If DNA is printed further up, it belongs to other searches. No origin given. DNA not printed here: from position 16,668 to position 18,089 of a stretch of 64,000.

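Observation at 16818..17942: Chorismate-mutase-like (AroQ) domain fused to a SAM-dependent methyltransferase, next to trpS and a TrpD-like gene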

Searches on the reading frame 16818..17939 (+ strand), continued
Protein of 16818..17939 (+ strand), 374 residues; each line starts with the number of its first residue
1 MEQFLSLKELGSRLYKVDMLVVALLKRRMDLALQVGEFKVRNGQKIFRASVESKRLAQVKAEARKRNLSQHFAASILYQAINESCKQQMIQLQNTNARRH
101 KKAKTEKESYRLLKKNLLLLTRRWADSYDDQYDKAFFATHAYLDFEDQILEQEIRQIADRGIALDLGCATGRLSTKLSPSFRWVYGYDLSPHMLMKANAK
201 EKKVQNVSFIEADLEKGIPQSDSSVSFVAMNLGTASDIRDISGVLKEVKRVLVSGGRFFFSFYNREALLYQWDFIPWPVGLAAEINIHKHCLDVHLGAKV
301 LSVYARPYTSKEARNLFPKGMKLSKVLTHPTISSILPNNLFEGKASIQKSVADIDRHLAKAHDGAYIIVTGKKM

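Call 12: find_encoding_contigs(protein=P0075, flank=8000, max_places=1)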
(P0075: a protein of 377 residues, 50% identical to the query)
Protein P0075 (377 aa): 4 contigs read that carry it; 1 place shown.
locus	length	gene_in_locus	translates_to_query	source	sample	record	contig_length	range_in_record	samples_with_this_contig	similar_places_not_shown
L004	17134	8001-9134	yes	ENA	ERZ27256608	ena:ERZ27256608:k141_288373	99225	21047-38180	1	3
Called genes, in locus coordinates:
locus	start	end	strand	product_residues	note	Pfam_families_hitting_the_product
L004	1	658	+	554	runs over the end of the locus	PF02368:Big_2 (weak)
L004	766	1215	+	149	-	PF27226:AF_1845 (weak)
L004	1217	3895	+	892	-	-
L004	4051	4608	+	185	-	-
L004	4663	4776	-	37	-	-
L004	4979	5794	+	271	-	PF01996:F420_ligase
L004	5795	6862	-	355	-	PF02016:Peptidase_S66, PF17676:Peptidase_S66C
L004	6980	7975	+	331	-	PF00579:tRNA-synt_1b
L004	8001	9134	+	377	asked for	PF01817:CM_2, PF01209:Ubie_methyltran (weak), PF08241:Methyltransf_11, PF08242:Methyltransf_12, PF13649:Methyltransf_25, PF13847:Methyltransf_31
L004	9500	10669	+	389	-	PF00591:Glycos_transf_3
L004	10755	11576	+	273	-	PF03437:BtpA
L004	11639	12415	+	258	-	PF00583:Acetyltransf_1 (weak)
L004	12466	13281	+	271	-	PF13489:Methyltransf_23, PF03848:TehB (weak), PF05175:MTS, PF01209:Ubie_methyltran, PF08241:Methyltransf_11, PF08242:Methyltransf_12, PF13649:Methyltransf_25, PF13847:Methyltransf_31, +2 more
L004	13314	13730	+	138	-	PF00293:NUDIX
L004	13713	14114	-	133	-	PF00293:NUDIX, PF14815:NUDIX_4 (weak)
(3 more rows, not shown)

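Call 17: find_related_loci(query=A1, collection=genome_contigs, flank=10000)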
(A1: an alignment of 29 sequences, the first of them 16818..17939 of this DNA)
Query A1 (374 aa) in genome_contigs; peptide patterns used: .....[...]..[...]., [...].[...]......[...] (x = any residue, [..] = any of these).
77 stretches matched a pattern; 47 encode a relative of the query (tblastn E <= 1e-3); 47 distinct loci.
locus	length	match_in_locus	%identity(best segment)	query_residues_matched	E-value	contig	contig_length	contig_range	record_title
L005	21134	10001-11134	74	1-373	0e+0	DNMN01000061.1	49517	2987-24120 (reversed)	MAG TPA_asm: Candidatus Yonathbacteria bacterium isolate UBA12043 contig_5423, whole genome shotgun sequence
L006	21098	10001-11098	74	5-370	3e-179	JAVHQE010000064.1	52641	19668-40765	MAG: Candidatus Paceibacterota bacterium isolate WB01no19_43_19 NODE_233_length_52641_cov_11.809360, whole genome shotgu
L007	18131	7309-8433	55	1-373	2e-138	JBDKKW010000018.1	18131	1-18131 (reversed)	MAG: Candidatus Parcubacteria bacterium isolate hopbrook_2019_sw_WHONDRS-S19S_0012_A_bin.19 scaffold_0000110, whole geno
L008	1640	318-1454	52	1-373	2e-137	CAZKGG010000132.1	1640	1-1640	MAG TPA_asm: uncultured Candidatus Saccharibacteria bacterium isolate SRP342105_co2_44 genome assembly, contig: NODE_131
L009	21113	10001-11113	51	5-373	7e-119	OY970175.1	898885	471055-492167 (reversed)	MAG: uncultured bacterium isolate MFD03726.bin.c.4 genome assembly, chromosome: 1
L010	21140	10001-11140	50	1-373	1e-118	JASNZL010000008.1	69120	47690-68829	MAG: Candidatus Zambryskiibacteriota bacterium isolate PATE-6 HKU-EGSB-PATE-6_8, whole genome shotgun sequence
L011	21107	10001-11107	50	5-373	7e-117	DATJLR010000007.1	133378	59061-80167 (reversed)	MAG TPA_asm: Candidatus Paceibacterota bacterium isolate SMAG_U14814 k141_3708154, whole genome shotgun sequence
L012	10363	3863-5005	48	1-374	1e-114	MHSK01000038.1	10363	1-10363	MAG: Candidatus Taylorbacteria bacterium RIFCSPLOWO2_12_FULL_43_20 rifcsplowo2_12_scaffold_9803, whole genome shotgun se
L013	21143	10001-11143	51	1-374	5e-123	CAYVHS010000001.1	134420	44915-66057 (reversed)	MAG TPA_asm: uncultured Bdellovibrionales bacterium isolate SRP278252_co2_49 genome assembly, contig: NODE_157_length_13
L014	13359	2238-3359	51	1-373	3e-114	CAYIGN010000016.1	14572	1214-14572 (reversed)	MAG TPA_asm: uncultured Candidatus Saccharibacteria bacterium isolate ERP119705_co24_1044 genome assembly, contig: NODE_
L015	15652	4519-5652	48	1-373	1e-110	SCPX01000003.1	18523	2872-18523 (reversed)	MAG: Patescibacteria group bacterium isolate DP16D_bin.14 DP16D_bin.14-816, whole genome shotgun sequence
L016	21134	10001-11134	49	1-373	2e-110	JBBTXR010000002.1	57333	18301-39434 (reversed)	MAG: Patescibacteria group bacterium isolate H51-bin099_1 H51_bin099_1_000000000002, whole genome shotgun sequence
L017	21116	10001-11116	48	1-373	1e-107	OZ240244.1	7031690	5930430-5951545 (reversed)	MAG: Candidatus Poribacteria bacterium isolate 530b1872-db39-4376-9dde-5bfc35f27194 genome assembly, chromosome: 1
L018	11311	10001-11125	45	1-373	3e-107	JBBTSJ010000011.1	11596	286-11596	MAG: Patescibacteria group bacterium isolate H43-bin029_1 H43_bin029_1_000000000011, whole genome shotgun sequence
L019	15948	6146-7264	49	3-373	2e-106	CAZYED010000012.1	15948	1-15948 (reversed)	MAG TPA_asm: uncultured Candidatus Saccharibacteria bacterium isolate SRP269290_co4_70 genome assembly, contig: NODE_231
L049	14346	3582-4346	32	118-360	9e-31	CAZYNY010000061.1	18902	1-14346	MAG TPA_asm: uncultured Nitrospirota bacterium isolate binchicken_co213_54 genome assembly, contig: NODE_5065_length_189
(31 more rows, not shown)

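Call 23: predict_structure(alignment_id=A1)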
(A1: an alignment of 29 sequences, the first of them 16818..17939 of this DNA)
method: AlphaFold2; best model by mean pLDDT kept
length: 374 residues; sequences in the alignment: 29
mean_pLDDT: 88.4   pTM: 0.84
mean pLDDT of the five models: 88.4, 88.2, 85.2, 85.1, 82.5
residues with pLDDT >= 90: 212; 70-90: 135; 50-70: 25; < 50: 2
segments of 3 or more residues with pLDDT < 50: none
pLDDT, mean of each block of 10 residues (from residue 1): 74 86 82 81 82 91 96 92 85 64 74 91 88 79 94 96 96 95 97 93 88 96 98 91 98 98 92 70 76 72 92 97 97 87 90 95 95 98
secondary structure, 60 per line:
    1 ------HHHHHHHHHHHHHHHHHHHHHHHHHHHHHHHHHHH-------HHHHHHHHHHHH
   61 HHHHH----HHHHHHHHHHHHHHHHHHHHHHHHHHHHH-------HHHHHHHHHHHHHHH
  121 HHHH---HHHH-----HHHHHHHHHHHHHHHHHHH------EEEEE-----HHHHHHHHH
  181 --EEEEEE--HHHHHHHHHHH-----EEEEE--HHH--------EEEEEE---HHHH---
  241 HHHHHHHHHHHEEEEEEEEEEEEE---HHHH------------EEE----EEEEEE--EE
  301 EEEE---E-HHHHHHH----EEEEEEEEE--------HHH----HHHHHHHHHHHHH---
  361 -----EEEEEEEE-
elements in order: H7-41 H49-65 H70-98 H106-124 H128-131 H137-155 E162-166 H172-180 E183-188 H191-201 E207-211 E225-230 H234-237 H241-251 E252-264 H268-271 E284-286 E291-296 E299-304 H310-316 E321-329 H345-357 E366-373

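Call 36: search_protein_families(library=pfam, proteins=[L049:2262-4937:+], max_evalue=0.05)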
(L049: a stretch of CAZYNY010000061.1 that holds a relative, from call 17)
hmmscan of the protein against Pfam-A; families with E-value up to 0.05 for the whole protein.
L049:2262-4937:+ (892 aa): 8 families
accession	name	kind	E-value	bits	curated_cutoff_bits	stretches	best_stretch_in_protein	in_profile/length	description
PF04073.20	tRNA_edit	-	4.3e-22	78.9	25.5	1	750-877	1-122/123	Aminoacyl-tRNA editing domain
PF13649.12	Methyltransf_25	-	6.1e-15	56.1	27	1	487-587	2-97/97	Methyltransferase domain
PF13847.12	Methyltransf_31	-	1.5e-14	54.3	27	1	487-600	8-119/145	Methyltransferase domain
PF08241.18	Methyltransf_11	-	3e-14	53.9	21.2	1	487-591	1-95/95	Methyltransferase domain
PF00656.27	Peptidase_C14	-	5.9e-14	52.8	21.4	1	16-218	5-196/233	Caspase domain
PF08242.18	Methyltransf_12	-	2.2e-13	51.2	30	1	487-588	1-97/98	Methyltransferase domain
PF01209.24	Ubie_methyltran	-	5.9e-09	36.1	20.1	1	470-590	37-150/233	ubiE/COQ5 methyltransferase family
PF13489.12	Methyltransf_23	-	5.5e-08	33.1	27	1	487-598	27-123/164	Methyltransferase domain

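Call 51: search_protein_families(library=ncbifam, proteins=[L006:12125-13093:+, L006:8944-9942:+], max_evalue=0.00001)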
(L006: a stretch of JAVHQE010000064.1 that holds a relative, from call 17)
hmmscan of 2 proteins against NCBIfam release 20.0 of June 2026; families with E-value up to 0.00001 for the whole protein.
L006:12125-13093:+ (323 aa): 11 families
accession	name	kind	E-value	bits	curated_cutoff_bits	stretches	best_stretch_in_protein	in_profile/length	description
NF009207.0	PRK12556.1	equivalog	1.3e-101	339.8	479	1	2-320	3-331/332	tryptophan--tRNA ligase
NF008923.0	PRK12284.1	equivalog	2e-100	336.6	597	1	2-320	2-331/431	tryptophan--tRNA ligase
TIGR00233.1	trpS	equivalog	1.2e-93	314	176.75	1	1-320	1-328/328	tryptophan--tRNA ligase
NF008922.0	PRK12283.1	equivalog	3e-75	253.6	572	2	2-168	3-173/400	tryptophan--tRNA ligase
NF008925.0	PRK12285.1-2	equivalog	5.7e-25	88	451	1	4-293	64-361/365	tryptophan--tRNA ligase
NF008927.0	PRK12285.1-4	equivalog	5.4e-20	71.8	478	1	4-288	75-365/385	tryptophan--tRNA ligase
NF006330.0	PRK08560.1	equivalog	9.3e-18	64.4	220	1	7-214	37-246/342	tyrosine--tRNA ligase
NF008926.0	PRK12285.1-3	equivalog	6.6e-15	54.9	320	1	5-163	68-229/429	tryptophan--tRNA ligase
NF008924.0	PRK12285.1-1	equivalog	9.6e-12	44.8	644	1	5-309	76-378/381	tryptophan--tRNA ligase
NF008928.0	PRK12285.1-5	equivalog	2.6e-07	29.6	891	1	5-162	95-252/530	tryptophan--tRNA ligase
TIGR00234.1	tyrS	equivalog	2.1e-06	27.1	113.8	0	4-201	37-241/406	tyrosine--tRNA ligase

L006:8944-9942:+ (333 aa): 11 families
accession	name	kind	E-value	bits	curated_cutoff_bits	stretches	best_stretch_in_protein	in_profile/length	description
NF008922.0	PRK12283.1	equivalog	1.4e-84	284.3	572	2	4-173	3-174/400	tryptophan--tRNA ligase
TIGR00233.1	trpS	equivalog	2.4e-74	250.6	176.75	1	5-330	3-328/328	tryptophan--tRNA ligase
NF009207.0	PRK12556.1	equivalog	4.5e-61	206.6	479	1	4-330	3-331/332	tryptophan--tRNA ligase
NF008923.0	PRK12284.1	equivalog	2.6e-59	201.2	597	1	4-330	2-331/431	tryptophan--tRNA ligase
NF008925.0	PRK12285.1-2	equivalog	2.1e-29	102.7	451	1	6-298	64-356/365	tryptophan--tRNA ligase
NF008926.0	PRK12285.1-3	equivalog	9.5e-20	70.9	320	1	6-167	67-229/429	tryptophan--tRNA ligase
NF008927.0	PRK12285.1-4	equivalog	5.5e-17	61.9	478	1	6-298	75-365/385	tryptophan--tRNA ligase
NF008928.0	PRK12285.1-5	equivalog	5.9e-13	48.2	891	1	6-166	94-252/530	tryptophan--tRNA ligase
NF006330.0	PRK08560.1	equivalog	3.1e-10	39.6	220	1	10-215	38-244/342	tyrosine--tRNA ligase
NF008924.0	PRK12285.1-1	equivalog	2.5e-08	33.6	644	1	64-308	135-368/381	tryptophan--tRNA ligase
TIGR00234.1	tyrS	equivalog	2.4e-07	30.2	113.8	1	9-207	40-244/406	tyrosine--tRNA ligase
